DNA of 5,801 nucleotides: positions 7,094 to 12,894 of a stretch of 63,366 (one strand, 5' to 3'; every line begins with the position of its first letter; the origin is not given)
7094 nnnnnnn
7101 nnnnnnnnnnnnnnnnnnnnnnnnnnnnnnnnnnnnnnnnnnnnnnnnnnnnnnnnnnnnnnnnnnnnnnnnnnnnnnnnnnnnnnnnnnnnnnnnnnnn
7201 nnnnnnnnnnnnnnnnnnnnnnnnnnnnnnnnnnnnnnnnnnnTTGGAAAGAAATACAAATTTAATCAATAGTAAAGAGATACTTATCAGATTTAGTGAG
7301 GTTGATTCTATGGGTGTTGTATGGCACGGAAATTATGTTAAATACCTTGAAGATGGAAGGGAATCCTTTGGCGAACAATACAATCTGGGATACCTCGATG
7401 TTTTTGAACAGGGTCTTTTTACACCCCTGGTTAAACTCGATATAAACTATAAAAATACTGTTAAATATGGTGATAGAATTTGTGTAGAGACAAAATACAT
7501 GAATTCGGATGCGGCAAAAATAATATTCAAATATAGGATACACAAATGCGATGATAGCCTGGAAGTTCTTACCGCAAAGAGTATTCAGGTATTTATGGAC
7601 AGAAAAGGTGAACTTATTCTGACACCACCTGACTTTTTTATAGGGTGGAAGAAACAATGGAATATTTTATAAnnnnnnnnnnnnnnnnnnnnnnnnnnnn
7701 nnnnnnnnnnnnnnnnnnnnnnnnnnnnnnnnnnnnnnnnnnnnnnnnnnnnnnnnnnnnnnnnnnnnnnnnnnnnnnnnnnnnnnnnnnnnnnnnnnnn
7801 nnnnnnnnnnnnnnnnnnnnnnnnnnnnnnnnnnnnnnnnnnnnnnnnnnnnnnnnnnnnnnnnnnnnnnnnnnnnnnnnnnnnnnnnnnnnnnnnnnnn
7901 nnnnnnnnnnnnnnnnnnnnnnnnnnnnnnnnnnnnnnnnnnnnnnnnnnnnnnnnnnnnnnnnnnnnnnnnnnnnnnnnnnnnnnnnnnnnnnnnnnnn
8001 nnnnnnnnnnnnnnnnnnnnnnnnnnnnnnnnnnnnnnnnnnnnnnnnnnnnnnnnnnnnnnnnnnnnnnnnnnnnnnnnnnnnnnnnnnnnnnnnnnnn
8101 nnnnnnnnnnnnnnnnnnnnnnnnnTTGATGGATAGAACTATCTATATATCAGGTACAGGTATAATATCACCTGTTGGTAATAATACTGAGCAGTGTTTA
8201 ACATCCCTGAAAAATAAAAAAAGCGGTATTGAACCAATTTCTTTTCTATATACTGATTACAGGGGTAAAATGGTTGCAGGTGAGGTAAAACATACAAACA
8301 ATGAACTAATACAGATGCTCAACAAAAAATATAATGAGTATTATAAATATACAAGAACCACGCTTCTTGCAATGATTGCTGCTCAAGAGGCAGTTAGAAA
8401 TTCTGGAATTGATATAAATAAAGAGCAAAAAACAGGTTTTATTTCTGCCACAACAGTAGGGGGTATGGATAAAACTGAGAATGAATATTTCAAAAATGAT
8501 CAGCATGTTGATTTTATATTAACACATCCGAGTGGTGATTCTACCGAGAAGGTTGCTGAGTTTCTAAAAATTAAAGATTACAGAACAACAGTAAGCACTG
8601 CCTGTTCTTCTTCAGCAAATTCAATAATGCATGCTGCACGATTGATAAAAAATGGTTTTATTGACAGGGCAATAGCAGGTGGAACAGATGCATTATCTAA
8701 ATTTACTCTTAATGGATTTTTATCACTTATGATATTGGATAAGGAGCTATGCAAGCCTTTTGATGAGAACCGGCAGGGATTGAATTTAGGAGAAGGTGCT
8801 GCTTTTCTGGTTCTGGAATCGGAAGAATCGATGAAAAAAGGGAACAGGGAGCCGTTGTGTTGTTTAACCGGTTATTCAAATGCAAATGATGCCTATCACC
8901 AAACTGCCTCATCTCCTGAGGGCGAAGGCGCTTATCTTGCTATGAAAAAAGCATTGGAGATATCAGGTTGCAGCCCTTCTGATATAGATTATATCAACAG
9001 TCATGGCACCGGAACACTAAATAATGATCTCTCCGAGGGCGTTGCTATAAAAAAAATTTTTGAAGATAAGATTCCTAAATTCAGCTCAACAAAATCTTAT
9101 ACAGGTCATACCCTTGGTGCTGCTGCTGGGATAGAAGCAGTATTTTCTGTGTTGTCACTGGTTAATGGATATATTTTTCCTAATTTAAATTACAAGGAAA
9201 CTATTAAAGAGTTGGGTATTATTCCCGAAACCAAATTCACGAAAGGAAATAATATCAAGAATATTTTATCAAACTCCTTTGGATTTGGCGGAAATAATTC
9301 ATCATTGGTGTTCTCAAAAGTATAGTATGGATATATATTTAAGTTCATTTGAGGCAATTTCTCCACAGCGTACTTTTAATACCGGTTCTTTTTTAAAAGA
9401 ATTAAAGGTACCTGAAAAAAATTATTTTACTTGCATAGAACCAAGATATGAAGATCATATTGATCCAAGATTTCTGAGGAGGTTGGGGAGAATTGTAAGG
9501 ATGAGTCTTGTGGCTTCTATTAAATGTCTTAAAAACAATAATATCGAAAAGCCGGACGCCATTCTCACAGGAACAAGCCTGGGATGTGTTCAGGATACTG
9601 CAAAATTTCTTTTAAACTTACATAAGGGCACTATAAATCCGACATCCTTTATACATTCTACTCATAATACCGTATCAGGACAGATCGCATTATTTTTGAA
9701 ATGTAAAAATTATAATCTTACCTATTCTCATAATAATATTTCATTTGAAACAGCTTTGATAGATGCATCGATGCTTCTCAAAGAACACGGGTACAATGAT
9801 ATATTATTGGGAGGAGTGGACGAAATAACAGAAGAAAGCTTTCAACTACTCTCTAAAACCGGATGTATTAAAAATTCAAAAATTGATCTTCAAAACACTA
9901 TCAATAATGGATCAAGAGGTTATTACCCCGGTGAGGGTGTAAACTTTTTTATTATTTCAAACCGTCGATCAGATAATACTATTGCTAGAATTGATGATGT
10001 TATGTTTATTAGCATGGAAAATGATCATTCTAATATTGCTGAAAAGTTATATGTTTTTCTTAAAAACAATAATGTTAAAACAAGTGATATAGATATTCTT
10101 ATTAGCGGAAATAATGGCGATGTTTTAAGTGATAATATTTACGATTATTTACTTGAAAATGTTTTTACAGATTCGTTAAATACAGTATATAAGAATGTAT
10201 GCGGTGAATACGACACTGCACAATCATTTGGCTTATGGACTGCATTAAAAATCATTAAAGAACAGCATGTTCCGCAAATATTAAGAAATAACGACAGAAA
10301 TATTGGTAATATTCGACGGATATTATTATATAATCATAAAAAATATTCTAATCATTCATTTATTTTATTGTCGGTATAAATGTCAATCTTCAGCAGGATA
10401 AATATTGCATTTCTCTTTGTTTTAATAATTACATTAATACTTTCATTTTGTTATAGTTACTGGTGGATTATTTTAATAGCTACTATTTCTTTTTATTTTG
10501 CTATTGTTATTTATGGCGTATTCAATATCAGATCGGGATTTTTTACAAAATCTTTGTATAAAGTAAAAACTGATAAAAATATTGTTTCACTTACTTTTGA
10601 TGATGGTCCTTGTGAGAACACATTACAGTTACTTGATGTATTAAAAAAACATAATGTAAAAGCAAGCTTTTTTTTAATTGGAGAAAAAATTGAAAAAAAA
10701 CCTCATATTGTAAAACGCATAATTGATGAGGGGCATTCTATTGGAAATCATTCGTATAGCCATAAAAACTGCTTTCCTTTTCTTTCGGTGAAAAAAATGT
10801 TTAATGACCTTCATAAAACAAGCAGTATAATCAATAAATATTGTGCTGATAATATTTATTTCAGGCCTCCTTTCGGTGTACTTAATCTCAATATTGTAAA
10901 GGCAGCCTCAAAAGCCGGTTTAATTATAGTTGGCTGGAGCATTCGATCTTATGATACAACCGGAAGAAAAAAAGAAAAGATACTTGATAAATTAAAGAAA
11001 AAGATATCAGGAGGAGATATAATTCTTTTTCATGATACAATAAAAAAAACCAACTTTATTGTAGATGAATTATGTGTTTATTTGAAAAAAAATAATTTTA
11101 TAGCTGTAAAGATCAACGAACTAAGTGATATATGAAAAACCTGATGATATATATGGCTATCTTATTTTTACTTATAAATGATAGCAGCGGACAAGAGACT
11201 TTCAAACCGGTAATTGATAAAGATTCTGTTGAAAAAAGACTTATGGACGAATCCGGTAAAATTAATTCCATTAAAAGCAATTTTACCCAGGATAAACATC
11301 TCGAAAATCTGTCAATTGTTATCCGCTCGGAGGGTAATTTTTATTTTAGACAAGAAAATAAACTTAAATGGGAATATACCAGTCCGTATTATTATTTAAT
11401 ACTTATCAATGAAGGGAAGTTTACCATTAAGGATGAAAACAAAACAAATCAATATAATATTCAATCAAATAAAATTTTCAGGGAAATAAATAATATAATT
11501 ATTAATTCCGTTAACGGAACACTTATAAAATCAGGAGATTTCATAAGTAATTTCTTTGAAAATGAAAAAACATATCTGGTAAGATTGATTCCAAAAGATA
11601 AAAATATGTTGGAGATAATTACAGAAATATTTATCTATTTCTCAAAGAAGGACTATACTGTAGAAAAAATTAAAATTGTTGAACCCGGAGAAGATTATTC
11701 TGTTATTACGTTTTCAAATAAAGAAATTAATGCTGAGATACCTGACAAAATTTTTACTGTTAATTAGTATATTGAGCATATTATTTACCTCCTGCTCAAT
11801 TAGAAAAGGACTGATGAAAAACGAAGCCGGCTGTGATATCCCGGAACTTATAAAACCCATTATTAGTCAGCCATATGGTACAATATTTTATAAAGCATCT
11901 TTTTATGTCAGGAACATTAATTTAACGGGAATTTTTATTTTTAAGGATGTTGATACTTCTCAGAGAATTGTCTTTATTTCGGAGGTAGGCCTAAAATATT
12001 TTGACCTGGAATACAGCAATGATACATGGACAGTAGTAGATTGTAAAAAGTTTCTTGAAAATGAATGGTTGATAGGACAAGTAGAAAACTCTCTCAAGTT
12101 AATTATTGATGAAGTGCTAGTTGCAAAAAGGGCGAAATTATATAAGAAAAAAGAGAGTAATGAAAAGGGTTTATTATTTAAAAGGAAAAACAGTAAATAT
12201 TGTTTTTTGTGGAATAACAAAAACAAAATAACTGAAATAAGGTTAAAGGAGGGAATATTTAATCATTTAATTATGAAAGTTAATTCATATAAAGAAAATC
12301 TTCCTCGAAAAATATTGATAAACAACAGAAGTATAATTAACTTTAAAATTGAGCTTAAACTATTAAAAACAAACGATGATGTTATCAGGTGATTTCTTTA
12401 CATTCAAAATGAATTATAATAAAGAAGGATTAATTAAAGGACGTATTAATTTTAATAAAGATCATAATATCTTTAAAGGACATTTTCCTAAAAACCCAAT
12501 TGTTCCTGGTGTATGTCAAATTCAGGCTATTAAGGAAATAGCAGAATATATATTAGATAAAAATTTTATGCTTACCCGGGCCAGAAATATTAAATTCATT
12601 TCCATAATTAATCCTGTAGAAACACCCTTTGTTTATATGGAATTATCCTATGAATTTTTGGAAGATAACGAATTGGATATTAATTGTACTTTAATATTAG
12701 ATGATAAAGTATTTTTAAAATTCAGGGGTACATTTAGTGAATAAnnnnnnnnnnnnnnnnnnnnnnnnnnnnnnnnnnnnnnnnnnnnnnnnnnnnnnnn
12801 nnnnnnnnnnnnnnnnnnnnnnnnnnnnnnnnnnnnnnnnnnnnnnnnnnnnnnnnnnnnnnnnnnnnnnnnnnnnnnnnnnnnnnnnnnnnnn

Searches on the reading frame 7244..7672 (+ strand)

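Call 59: search_protein_families(library=pfam, proteins=[window:7244-7672:+], max_evalue=0.001)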
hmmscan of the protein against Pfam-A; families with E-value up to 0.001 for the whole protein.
window:7244-7672:+ (142 aa): 2 families
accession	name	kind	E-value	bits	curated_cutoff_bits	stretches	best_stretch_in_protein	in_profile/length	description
PF13279.12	4HBT_2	-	1.1e-16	61.8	25.5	1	16-132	2-118/122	Thioesterase-like superfamily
PF03061.28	4HBT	-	1.2e-07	32.3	20.6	1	23-105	1-76/79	Thioesterase superfamily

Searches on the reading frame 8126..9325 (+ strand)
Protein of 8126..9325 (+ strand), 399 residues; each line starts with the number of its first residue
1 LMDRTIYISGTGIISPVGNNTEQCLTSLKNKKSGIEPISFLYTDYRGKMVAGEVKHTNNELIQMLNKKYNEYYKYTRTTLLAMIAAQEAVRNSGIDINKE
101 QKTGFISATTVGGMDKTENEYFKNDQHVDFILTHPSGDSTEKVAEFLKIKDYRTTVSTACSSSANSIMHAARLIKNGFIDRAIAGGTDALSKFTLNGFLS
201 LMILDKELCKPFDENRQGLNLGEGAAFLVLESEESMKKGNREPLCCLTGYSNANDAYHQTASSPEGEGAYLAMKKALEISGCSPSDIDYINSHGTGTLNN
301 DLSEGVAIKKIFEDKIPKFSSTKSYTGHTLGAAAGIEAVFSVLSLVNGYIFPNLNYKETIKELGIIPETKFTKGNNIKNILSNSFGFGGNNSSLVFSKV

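Call 5: search_protein_families(library=pfam, proteins=[window:8126-9325:+], max_evalue=0.001)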
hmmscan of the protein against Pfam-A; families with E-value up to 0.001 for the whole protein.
window:8126-9325:+ (399 aa): 3 families
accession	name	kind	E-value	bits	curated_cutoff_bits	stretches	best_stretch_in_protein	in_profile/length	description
PF00109.32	ketoacyl-synt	-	4e-29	102.4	20.8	1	4-234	2-250/252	Beta-ketoacyl synthase, N-terminal domain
PF02801.28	Ketoacyl-synt_C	-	6.5e-29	100.8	20.8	1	245-356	2-118/119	Beta-ketoacyl synthase, C-terminal domain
PF00108.29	Thiolase_N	-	5.2e-05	23.2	26.4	1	152-193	77-118/260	Thiolase, N-terminal domain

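Call 29: search_protein_families(library=ncbifam, proteins=[window:8126-9325:+], max_evalue=1e-10)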
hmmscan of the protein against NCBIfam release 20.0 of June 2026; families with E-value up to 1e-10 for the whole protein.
window:8126-9325:+ (399 aa): 18 families
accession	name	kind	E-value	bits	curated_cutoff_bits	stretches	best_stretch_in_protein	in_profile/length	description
NF006618.0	PRK09185.1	subfamily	2.9e-94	316.3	407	1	4-398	3-392/394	beta-ketoacyl-ACP synthase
TIGR03150.1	fabF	equivalog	2e-90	303.4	493.75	1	6-396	3-406/407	beta-ketoacyl-ACP synthase II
NF005589.0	PRK07314.1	subfamily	1.1e-85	287.9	387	1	2-399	2-412/413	beta-ketoacyl-ACP synthase II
NF004970.0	PRK06333.1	subfamily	2.3e-76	257.4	525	1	2-398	2-421/424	beta-ketoacyl-ACP synthase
NF006274.0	PRK08439.1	equivalog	1.6e-66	224.8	621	1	5-399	3-406/406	beta-ketoacyl-ACP synthase II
NF005076.0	PRK06501.1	equivalog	5.1e-63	213.4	629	1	130-397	145-421/425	beta-ketoacyl-ACP synthase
NF004618.0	PRK05952.1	equivalog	1.2e-62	212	455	1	7-398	5-382/384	beta-ketoacyl-ACP synthase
NF058662.1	cispenta_AmcF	equivalog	4.6e-59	200.3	325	1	6-397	2-368/369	cispentacin biosynthesis acyltransferase subunit AmcF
NF005935.0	PRK07967.1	equivalog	5.2e-59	200.1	630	1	5-398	3-403/406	beta-ketoacyl-ACP synthase I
NF005490.0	PRK07103.1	equivalog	9.5e-56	189.6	445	1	2-398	2-412/414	polyketide beta-ketoacyl:acyl carrier protein synthase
NF006434.0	PRK08722.1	equivalog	5.6e-55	186.9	759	1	1-398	1-413/414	beta-ketoacyl-ACP synthase II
NF006587.0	PRK09116.1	equivalog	2.4e-49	168.2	470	1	4-398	2-406/408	beta-ketoacyl-ACP synthase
NF005916.1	PRK07910.1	equivalog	2.9e-49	168.1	560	1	143-398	154-417/418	KasA/KasB family beta-ketoacyl-ACP synthase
NF045894.1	PKS_plus_SDR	equivalog_domain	3.4e-22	77.9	1740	1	140-357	153-377/1515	type I polyketide synthase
NF053555.1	prodigi_MBC_PigJ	equivalog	3.8e-21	75.1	900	1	140-349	493-700/759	prodigiosin MBC biosynthesis protein PigJ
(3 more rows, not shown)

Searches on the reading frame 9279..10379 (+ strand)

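Call 5: search_protein_families(library=pfam, proteins=[window:9279-10379:+], max_evalue=0.001)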
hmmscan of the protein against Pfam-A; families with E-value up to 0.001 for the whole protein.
window:9279-10379:+ (366 aa): 2 families
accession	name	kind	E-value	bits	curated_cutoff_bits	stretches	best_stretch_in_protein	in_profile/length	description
PF13723.12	Ketoacyl-synt_2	-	3.6e-10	40.3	25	1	60-191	21-149/223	Beta-ketoacyl synthase, N-terminal domain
PF00109.32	ketoacyl-synt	-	2.8e-08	34.1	20.8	1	59-226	76-246/252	Beta-ketoacyl synthase, N-terminal domain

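Call 29: search_protein_families(library=ncbifam, proteins=[window:9279-10379:+], max_evalue=1e-10)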
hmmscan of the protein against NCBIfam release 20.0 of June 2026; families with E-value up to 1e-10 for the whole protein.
window:9279-10379:+ (366 aa): 0 families

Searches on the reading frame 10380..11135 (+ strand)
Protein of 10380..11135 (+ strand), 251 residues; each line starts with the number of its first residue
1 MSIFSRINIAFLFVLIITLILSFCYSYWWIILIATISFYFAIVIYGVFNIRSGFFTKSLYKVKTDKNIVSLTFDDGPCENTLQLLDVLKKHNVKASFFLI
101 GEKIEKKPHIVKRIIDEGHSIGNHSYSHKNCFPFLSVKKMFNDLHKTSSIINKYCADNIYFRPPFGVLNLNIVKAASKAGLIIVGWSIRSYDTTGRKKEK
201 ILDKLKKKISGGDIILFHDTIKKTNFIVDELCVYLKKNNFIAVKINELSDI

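Call 5: search_protein_families(library=pfam, proteins=[window:10380-11135:+], max_evalue=0.001)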
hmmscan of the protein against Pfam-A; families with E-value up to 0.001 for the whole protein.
window:10380-11135:+ (251 aa): 1 family
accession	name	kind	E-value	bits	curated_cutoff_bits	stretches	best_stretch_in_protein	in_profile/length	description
PF01522.26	Polysacc_deac_1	-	1.1e-33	116.3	23.1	1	62-181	2-121/124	Polysaccharide deacetylase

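Call 29: search_protein_families(library=ncbifam, proteins=[window:10380-11135:+], max_evalue=1e-10)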
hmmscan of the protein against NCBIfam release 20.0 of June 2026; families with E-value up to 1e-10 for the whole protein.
window:10380-11135:+ (251 aa): 8 families
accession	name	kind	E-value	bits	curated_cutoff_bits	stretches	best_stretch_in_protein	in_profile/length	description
TIGR02764.1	spore_ybaN_pdaB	equivalog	1.1e-44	152.5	237.4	1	63-248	2-190/191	polysaccharide deacetylase family sporulation protein PdaB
NF045821.1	PgAcgDacpgdA1_Bac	equivalog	1.3e-36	125.9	400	1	65-220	86-242/282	peptidoglycan-N-acetylglucosamine deacetylase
TIGR04243.1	nodulat_NodB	equivalog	5.2e-32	110.9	240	1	68-222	3-159/197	chitooligosaccharide deacetylase NodB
TIGR02884.1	spore_pdaA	equivalog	1.5e-31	109.9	298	1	58-248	28-223/224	delta-lactam-biosynthetic de-N-acetylase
TIGR02873.1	spore_ylxY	hypoth_equivalog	1e-30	106.9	391.5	1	57-248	75-266/268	probable sporulation protein, polysaccharide deacetylase family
NF045820.1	PgAcgDacpgdA_Strep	equivalog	6e-30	104.4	800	1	56-248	258-447/463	peptidoglycan-N-acetylglucosamine deacetylase PgdA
NF045822.1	PgAcgDacpgdA2_Bac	equivalog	4.5e-22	78.7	400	1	66-221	69-234/274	peptidoglycan-N-acetylglucosamine deacetylase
TIGR03006.1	pepcterm_polyde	equivalog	2.2e-13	50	276.2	1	79-157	34-111/272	XrtA system polysaccharide deacetylase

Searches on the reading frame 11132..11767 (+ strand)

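Call 5: search_protein_families(library=pfam, proteins=[window:11132-11767:+], max_evalue=0.001)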
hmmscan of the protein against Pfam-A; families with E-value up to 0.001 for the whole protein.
window:11132-11767:+ (211 aa): 1 family
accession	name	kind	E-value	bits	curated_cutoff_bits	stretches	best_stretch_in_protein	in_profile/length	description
PF03548.22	LolA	-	9.1e-16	58.5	23.6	1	43-210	2-164/165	Outer membrane lipoprotein carrier protein LolA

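Call 29: search_protein_families(library=ncbifam, proteins=[window:11132-11767:+], max_evalue=1e-10)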
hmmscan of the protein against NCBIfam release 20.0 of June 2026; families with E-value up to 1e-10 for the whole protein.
window:11132-11767:+ (211 aa): 2 families
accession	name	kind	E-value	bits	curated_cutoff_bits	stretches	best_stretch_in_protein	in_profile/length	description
NF053544.1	LolA2_flexi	equivalog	3.9e-62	209.3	125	1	1-209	1-207/208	flexirubin biosynthesis/transport protein LolA2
TIGR00547.2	lolA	equivalog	5.1e-12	45.7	112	1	33-209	20-190/202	outer membrane lipoprotein periplasmic chaperone LolA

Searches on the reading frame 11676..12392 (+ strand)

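Call 5: search_protein_families(library=pfam, proteins=[window:11676-12392:+], max_evalue=0.001)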
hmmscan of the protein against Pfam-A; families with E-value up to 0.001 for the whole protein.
window:11676-12392:+ (238 aa): 0 families

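Call 28: search_protein_families(library=ncbifam, proteins=[window:11676-12392:+], max_evalue=0.001)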
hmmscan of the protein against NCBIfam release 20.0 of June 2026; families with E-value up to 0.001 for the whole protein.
window:11676-12392:+ (238 aa): 1 family
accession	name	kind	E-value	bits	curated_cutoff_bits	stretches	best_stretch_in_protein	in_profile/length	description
NF053540.1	LolB2_flexi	equivalog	3.3e-16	59.6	60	1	27-229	2-202/203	flexirubin biosynthesis protein LolB2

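Call 51: search_protein_families(library=pfam, proteins=[window:11676-12392:+], max_evalue=1)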
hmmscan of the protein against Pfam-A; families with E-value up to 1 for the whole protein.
window:11676-12392:+ (238 aa): 0 families

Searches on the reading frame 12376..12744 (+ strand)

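Call 5: search_protein_families(library=pfam, proteins=[window:12376-12744:+], max_evalue=0.001)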
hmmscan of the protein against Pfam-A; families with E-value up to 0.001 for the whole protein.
window:12376-12744:+ (122 aa): 2 families
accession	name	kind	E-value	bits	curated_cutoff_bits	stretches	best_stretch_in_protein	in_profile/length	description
PF07977.19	FabA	-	1.4e-08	34.9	23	1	16-73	23-80/138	FabA-like domain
PF22818.2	ApeI-like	-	1.9e-05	25.4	28.5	1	24-81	20-77/119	ApeI dehydratase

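Call 29: search_protein_families(library=ncbifam, proteins=[window:12376-12744:+], max_evalue=1e-10)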
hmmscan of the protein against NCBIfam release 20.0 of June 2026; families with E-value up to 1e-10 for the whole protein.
window:12376-12744:+ (122 aa): 0 families
